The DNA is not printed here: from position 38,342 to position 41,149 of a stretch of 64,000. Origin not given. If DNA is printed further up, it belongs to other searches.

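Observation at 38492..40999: Soluble histidine kinase whose input region is a complete ABC-transporter ATPase domain (NBD-GAF-GAF-HisKA-HATPase)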

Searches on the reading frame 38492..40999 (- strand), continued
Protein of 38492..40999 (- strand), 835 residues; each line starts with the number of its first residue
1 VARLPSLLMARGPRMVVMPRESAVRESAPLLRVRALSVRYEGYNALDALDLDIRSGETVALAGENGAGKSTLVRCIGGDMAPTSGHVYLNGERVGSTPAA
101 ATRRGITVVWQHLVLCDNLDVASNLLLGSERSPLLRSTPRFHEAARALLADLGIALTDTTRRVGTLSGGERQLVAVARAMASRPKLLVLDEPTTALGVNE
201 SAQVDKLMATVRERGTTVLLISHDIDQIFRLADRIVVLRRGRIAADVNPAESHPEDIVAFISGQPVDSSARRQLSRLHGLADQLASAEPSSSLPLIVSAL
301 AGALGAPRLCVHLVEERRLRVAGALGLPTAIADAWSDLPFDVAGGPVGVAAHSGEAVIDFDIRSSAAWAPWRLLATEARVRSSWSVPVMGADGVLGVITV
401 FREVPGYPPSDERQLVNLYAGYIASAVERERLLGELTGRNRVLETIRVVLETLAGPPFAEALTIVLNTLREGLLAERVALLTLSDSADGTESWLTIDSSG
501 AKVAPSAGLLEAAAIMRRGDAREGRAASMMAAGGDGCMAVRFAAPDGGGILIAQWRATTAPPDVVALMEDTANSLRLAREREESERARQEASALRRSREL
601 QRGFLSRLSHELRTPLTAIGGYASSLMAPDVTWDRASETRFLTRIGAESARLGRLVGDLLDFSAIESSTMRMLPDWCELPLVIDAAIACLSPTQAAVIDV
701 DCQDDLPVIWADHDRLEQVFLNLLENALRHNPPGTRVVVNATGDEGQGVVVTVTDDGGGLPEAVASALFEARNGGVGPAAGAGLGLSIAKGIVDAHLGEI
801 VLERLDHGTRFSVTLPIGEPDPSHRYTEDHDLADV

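Call 15: list_cluster_members(proteins=[P0015, P0019, P0034, P0114, P0006, P0087])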
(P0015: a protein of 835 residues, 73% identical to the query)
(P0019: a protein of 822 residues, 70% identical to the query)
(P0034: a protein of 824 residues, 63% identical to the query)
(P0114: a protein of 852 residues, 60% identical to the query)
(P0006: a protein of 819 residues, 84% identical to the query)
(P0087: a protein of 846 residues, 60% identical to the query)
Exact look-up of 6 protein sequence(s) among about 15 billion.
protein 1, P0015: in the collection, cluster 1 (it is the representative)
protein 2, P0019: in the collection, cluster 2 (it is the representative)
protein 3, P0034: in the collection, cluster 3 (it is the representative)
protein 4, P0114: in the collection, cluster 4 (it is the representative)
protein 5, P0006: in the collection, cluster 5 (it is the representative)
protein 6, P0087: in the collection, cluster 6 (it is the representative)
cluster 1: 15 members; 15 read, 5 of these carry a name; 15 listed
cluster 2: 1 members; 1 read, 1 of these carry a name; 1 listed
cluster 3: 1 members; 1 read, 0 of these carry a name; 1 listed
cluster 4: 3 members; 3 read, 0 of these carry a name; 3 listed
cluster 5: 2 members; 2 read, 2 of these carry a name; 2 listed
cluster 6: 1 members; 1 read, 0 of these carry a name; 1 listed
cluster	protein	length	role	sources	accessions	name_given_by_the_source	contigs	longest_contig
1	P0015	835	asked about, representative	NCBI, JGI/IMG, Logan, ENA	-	signal transduction histidine kinase/ABC-type multidrug transport system ATPase subunit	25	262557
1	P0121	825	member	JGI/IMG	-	signal transduction histidine kinase/ABC-type multidrug transport system ATPase subunit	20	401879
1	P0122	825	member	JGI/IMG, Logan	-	signal transduction histidine kinase/ABC-type multidrug transport system ATPase subunit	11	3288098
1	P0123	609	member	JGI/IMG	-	signal transduction histidine kinase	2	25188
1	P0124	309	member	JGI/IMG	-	signal transduction histidine kinase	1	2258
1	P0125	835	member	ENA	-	-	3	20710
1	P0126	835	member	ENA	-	-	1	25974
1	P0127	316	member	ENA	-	-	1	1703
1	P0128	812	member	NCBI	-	-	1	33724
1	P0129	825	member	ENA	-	-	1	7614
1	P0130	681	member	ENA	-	-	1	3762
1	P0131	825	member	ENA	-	-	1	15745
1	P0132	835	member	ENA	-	-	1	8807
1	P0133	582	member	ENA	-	-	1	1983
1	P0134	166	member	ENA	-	-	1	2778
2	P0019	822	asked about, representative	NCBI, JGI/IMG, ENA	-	signal transduction histidine kinase/ABC-type multidrug transport system ATPase subunit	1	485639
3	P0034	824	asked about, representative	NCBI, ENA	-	-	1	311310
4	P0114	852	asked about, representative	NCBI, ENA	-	-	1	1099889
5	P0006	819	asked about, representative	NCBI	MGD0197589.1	MAG: ATP-binding cassette domain-containing protein [Solirubrobacteraceae bacterium]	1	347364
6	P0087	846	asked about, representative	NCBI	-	-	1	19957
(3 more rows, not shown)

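Call 17: find_related_loci(query=A1, collection=genome_contigs, flank=8000)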
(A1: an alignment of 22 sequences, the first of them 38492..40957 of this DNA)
Query A1 (821 aa) in genome_contigs; peptide patterns used: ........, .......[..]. (x = any residue, [..] = any of these).
600 stretches matched a pattern (row limit reached: there are more); 586 encode a relative of the query (tblastn E <= 1e-3); the best 80 are kept; 80 distinct loci.
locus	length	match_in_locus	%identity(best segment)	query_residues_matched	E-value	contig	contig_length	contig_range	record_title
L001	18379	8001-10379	45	16-801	1e-165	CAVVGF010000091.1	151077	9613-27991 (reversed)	MAG: uncultured Actinomycetes bacterium isolate MFD01138.bin.3.73 genome assembly, contig: contig_86310, whole genome sh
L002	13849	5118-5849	40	13-249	2e-40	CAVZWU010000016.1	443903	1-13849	MAG: uncultured Alphaproteobacteria bacterium isolate MFD01872.bin.2.214 genome assembly, contig: contig_43024, whole ge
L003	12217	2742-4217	35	13-263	4e-40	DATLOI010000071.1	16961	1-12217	MAG TPA_asm: Casimicrobiaceae bacterium isolate SMAG_U13822 k141_4729590, whole genome shotgun sequence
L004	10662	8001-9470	33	16-269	1e-39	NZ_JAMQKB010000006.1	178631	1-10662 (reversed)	Terrihalobacillus insolitus strain 3ASR75-11 NODE_6_length_178631_cov_85.869146, whole genome shotgun sequence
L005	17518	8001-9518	41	13-257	2e-39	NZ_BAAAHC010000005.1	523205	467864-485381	Saccharopolyspora thermophila strain JCM 10664 sequence05, whole genome shotgun sequence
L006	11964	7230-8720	37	6-254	2e-39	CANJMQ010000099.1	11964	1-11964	MAG: Bradyrhizobiaceae bacterium isolate RH-23may17-614 genome assembly, contig: RH-23may17-C42049, whole genome shotgun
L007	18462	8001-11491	37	8-254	2e-39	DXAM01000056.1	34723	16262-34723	MAG TPA_asm: Candidatus Microbacterium stercoravium isolate ChiHjej8B7-3636 ChiHjej8B7M5__C165249_L34723_SAMN08009862, w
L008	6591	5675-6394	34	16-252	1e-39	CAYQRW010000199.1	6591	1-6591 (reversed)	MAG TPA_asm: uncultured Spirochaeta sp. isolate SRP332253_co1_177 genome assembly, contig: NODE_18948_length_6591_cov_6.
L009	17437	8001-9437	37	15-257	3e-39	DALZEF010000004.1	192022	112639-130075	MAG TPA_asm: Timonella sp. isolate CTOTU46935 NODE_25_length_192022_cov_8.112973, whole genome shotgun sequence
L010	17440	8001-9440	35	12-282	3e-39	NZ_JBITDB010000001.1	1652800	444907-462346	Kribbella sp. NPDC051620 NPDC051620_53_F8.ctg-0001, whole genome shotgun sequence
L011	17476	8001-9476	40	14-250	3e-39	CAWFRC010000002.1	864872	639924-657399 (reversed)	MAG: uncultured Alphaproteobacteria bacterium isolate MFD00964.bin.1.185 genome assembly, contig: contig_11604, whole ge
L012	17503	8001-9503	35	13-252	6e-39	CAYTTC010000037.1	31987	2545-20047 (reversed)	MAG TPA_asm: uncultured Propylenella sp. isolate SRP136066_co1_12 genome assembly, contig: NODE_1096_length_31987_cov_42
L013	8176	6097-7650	36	7-262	5e-39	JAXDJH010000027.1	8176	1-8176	MAG: Actinomycetota bacterium isolate BP_567 scaffold_4840107, whole genome shotgun sequence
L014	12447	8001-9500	38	5-257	1e-38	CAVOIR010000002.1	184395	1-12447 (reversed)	MAG: uncultured Chloroflexia bacterium isolate MFD10007.bin.2.47 genome assembly, contig: contig_21840, whole genome sho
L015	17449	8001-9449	38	7-257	1e-38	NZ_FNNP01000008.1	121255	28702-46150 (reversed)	Ruegeria halocynthiae strain DSM 27839, whole genome shotgun sequence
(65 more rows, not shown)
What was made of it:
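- Tried and rejected: The genome_contigs scan with the family alignment (call 17) was swamped by the generic Walker A pattern.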

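Call 18: find_encoding_contigs(protein=P0114, flank=8000, max_places=2)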
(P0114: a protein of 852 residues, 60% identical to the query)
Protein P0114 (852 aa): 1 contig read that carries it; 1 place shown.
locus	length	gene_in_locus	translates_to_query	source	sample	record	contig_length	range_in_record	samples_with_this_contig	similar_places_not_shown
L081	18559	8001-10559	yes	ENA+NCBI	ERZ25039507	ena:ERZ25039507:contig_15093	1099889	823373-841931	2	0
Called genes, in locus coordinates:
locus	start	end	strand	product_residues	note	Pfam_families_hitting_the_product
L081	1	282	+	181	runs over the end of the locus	PF01327:Pep_deformylase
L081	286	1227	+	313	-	PF00551:Formyl_trans_N, PF02911:Formyl_trans_C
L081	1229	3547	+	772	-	PF01029:NusB, PF01189:Methyltr_RsmB-F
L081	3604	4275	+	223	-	PF00834:Ribul_P_3_epim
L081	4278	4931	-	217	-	PF01965:DJ-1_PfpI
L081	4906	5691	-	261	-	PF01965:DJ-1_PfpI, PF00165:HTH_AraC (faint), PF12833:HTH_18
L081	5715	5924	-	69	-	-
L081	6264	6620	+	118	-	PF03795:YCII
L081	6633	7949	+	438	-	PF04542:Sigma70_r2, PF08281:Sigma70_r4_2, PF20239:DUF6596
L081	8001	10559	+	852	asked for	PF00005:ABC_tran, PF13304:AAA_21 (faint), PF13185:GAF_2 (weak), PF00512:HisKA, PF02518:HATPase_c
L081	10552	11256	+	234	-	PF00072:Response_reg, PF00486:Trans_reg_C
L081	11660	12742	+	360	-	PF13407:Peripla_BP_4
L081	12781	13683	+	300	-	PF13476:AAA_23 (weak), PF00005:ABC_tran, PF02463:SMC_N (faint), PF13304:AAA_21 (faint)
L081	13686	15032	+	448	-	PF02653:BPD_transp_2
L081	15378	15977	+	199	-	PF00677:Lum_binding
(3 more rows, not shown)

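Call 19: find_encoding_contigs(protein=P0052, flank=8000, max_places=2)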
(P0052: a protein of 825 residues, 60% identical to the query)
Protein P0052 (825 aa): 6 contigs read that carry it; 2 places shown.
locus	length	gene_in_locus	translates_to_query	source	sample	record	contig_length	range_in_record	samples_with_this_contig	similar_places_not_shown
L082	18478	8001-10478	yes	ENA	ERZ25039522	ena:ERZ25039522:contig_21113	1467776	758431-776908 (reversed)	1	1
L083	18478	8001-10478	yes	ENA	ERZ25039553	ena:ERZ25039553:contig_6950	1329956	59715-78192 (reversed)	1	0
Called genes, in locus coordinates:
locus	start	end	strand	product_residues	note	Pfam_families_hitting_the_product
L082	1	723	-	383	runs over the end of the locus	PF00196:GerE, PF13384:HTH_23 (faint)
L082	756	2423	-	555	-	PF13191:AAA_16, PF13401:AAA_22 (faint)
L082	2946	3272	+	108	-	PF07883:Cupin_2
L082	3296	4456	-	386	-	PF00923:TAL_FSA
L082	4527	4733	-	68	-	PF14759:Reductase_C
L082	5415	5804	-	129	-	PF01850:PIN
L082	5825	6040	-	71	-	-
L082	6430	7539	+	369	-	PF14659:Phage_int_SAM_3, PF22022:Phage_int_M (faint), PF00589:Phage_integrase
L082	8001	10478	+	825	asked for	PF00005:ABC_tran, PF13304:AAA_21 (faint), PF01590:GAF, PF13185:GAF_2, PF00512:HisKA, PF02518:HATPase_c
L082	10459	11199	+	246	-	PF00072:Response_reg, PF00486:Trans_reg_C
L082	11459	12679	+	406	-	PF13407:Peripla_BP_4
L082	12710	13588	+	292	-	PF00005:ABC_tran, PF02463:SMC_N (faint), PF13304:AAA_21 (faint)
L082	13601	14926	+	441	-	PF02653:BPD_transp_2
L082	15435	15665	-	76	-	-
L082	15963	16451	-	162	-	-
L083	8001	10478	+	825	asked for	PF00005:ABC_tran, PF13304:AAA_21 (faint), PF01590:GAF, PF13185:GAF_2, PF00512:HisKA, PF02518:HATPase_c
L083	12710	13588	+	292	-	PF00005:ABC_tran, PF02463:SMC_N (faint), PF13304:AAA_21 (faint)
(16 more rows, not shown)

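Call 20: find_encoding_contigs(protein=P0019, flank=8000, max_places=2)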
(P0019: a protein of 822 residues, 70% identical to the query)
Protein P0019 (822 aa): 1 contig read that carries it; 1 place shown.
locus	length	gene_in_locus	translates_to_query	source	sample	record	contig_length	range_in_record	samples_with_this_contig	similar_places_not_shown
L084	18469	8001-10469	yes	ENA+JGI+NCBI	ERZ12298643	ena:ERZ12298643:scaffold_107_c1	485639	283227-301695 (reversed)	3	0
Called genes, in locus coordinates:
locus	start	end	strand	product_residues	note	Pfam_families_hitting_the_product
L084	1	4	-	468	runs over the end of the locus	-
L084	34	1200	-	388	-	PF07690:MFS_1, PF12832:MFS_1_like (faint)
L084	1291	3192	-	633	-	PF05935:Arylsulfotrans, PF14269:Arylsulfotran_2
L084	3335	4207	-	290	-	PF08379:Bact_transglu_N, PF01841:Transglut_core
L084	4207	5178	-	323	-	PF04168:Alpha-E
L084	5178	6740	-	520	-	PF04174:CP_ATPgrasp_1, PF14403:CP_ATPgrasp_2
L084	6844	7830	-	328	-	PF01699:Na_Ca_ex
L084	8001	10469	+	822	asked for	PF00005:ABC_tran, PF01590:GAF (weak), PF13185:GAF_2, PF00512:HisKA, PF13581:HATPase_c_2 (weak), PF02518:HATPase_c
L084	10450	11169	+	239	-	PF00072:Response_reg, PF00486:Trans_reg_C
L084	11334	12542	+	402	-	PF13407:Peripla_BP_4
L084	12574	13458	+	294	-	PF00005:ABC_tran, PF02463:SMC_N (faint), PF13304:AAA_21 (faint)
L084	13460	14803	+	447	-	PF02653:BPD_transp_2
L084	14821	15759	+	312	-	PF03446:NAD_binding_2, PF14833:NAD_binding_11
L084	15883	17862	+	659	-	PF00512:HisKA, PF02518:HATPase_c, PF00072:Response_reg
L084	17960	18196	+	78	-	PF12728:HTH_17, PF13411:MerR_1 (weak), PF00376:MerR (weak)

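Call 27: search_solved_structures(query=window:38492-40957:-, max_evalue=1e-10)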
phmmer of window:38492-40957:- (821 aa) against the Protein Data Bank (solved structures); distinct sequences matched with E-value up to 1e-10: 556 (the best 60 are shown).
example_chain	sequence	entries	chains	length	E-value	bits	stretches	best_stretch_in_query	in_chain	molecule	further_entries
8wd9_D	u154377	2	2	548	3e-46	161.1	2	30-235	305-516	Probable dipeptide-transport ATP-binding protein ABC transporter DppD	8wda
8wdb_D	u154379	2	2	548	1.8e-45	158.5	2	30-235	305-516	Probable dipeptide-transport ATP-binding protein ABC transporter DppD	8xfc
8j5q_D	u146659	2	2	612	3.8e-42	147.6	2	29-231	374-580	Uncharacterized ABC transporter ATP-binding protein Rv1281c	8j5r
6fn1_A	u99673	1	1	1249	4.1e-42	147.5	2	31-230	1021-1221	Human-mouse chimeric ABCB1 (ABCBHM)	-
6fn4_A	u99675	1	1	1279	4.4e-42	147.4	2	31-230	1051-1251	Apo form of Human-mouse chimeric ABCB1 (ABCB1HM) in complex with Antigen binding fragment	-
7zk4_A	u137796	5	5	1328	4.6e-42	147.3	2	31-232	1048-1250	ATP-dependent translocase ABCB1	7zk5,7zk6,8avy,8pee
7zka_A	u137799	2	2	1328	4.6e-42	147.3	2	31-232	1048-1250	ATP-dependent translocase ABCB1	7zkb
7zk8_A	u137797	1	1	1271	9.6e-42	146.2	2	31-230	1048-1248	ATP-dependent translocase ABCB1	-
7zk9_A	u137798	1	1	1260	1.1e-41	146.1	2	31-230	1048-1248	ATP-dependent translocase ABCB1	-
4lsg_A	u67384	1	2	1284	1.4e-41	145.7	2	31-233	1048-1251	Multidrug resistance protein 1A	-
4q9h_A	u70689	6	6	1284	1.4e-41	145.7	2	31-233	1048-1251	Multidrug resistance protein 1A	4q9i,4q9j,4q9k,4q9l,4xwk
4ksb_A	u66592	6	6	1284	1.4e-41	145.7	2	31-233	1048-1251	Multidrug resistance protein 1A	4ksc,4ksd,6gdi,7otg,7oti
3g5u_A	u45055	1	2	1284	2.3e-41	145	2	31-230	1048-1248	Multidrug resistance protein 1a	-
3g60_A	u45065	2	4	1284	2.4e-41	144.9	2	31-230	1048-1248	Multidrug resistance protein 1a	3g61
6ujr_A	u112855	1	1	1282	2.8e-41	144.7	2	31-230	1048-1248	ATP-dependent translocase ABCB1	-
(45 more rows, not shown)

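Call 28: search_protein_families(library=pfam, proteins=[L001:7941-10469:+, L001:10270-11157:+, L001:11019-12374:+, L001:10982-12958:+, L001:12925-13584:+, L001:13630-15138:+, L001:13071-14744:+, L001:6631-7863:+, L001:5631-6620:+, L001:15463-16992:+], max_evalue=0.0001)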
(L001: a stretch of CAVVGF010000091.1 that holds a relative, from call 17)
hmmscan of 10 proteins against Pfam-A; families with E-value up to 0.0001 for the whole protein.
L001:7941-10469:+ (842 aa): 6 families
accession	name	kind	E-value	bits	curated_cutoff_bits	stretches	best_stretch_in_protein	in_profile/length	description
PF00005.33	ABC_tran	-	2.2e-27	96.8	25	1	37-184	1-137/137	ABC transporter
PF02518.31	HATPase_c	-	2.4e-21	76.7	26.4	1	710-816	2-110/111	Histidine kinase-, DNA gyrase B-, and HSP90-like ATPase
PF00512.31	HisKA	-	4.5e-16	59.1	26.9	1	601-668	2-66/66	His Kinase A (phospho-acceptor) domain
PF13185.12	GAF_2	-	8.9e-11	42.6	28.6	1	284-422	9-136/136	GAF domain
PF13304.12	AAA_21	-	2.1e-06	28.5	27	1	150-215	232-300/304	AAA domain, putative AbiEii toxin, Type IV TA system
PF01590.32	GAF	-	5.5e-05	24.1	22.4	0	285-421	8-133/133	GAF domain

L001:10270-11157:+ (295 aa): 2 families
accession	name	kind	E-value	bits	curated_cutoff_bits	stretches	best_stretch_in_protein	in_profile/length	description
PF00072.30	Response_reg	-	1.2e-26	93.5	30.2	1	71-180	1-111/111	Response regulator receiver domain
PF00486.34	Trans_reg_C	-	6.5e-18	65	26.2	1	218-292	2-77/77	Transcriptional regulatory protein, C terminal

L001:11019-12374:+ (451 aa): 1 family
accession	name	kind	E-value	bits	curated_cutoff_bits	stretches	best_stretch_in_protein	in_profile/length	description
PF13407.12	Peripla_BP_4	-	6.6e-43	147.6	35.1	1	122-382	3-254/258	Periplasmic binding protein domain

L001:10982-12958:+ (658 aa): 1 family
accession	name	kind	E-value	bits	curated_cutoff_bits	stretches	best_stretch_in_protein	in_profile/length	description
PF02653.21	BPD_transp_2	-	1.1e-09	38.3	26.8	1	518-621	2-105/269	Branched-chain amino acid transport system / permease component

L001:12925-13584:+ (219 aa): 1 family
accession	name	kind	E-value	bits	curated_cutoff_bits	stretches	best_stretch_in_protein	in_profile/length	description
PF02653.21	BPD_transp_2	-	7.1e-25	88.1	26.8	1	42-205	135-268/269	Branched-chain amino acid transport system / permease component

L001:13630-15138:+ (502 aa): 3 families
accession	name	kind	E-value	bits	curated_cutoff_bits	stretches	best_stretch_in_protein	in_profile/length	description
PF07690.21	MFS_1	-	1.5e-47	162.6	33.4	1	3-392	4-347/347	Major Facilitator Superfamily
PF06609.19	TRI12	-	2.4e-13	49.8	23.2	1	14-243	63-305/599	Fungal trichothecene efflux pump (TRI12)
PF00083.30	Sugar_tr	-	4.7e-13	49.3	22.3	1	30-160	47-183/452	Sugar (and other) transporter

L001:13071-14744:+ (557 aa): 0 families

L001:6631-7863:+ (410 aa): 1 family
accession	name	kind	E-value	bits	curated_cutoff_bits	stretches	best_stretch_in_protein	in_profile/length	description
PF00171.27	Aldedh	-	5.5e-08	32.2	23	0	156-221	163-227/461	Aldehyde dehydrogenase family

L001:5631-6620:+ (329 aa): 0 families

L001:15463-16992:+ (509 aa): 0 families
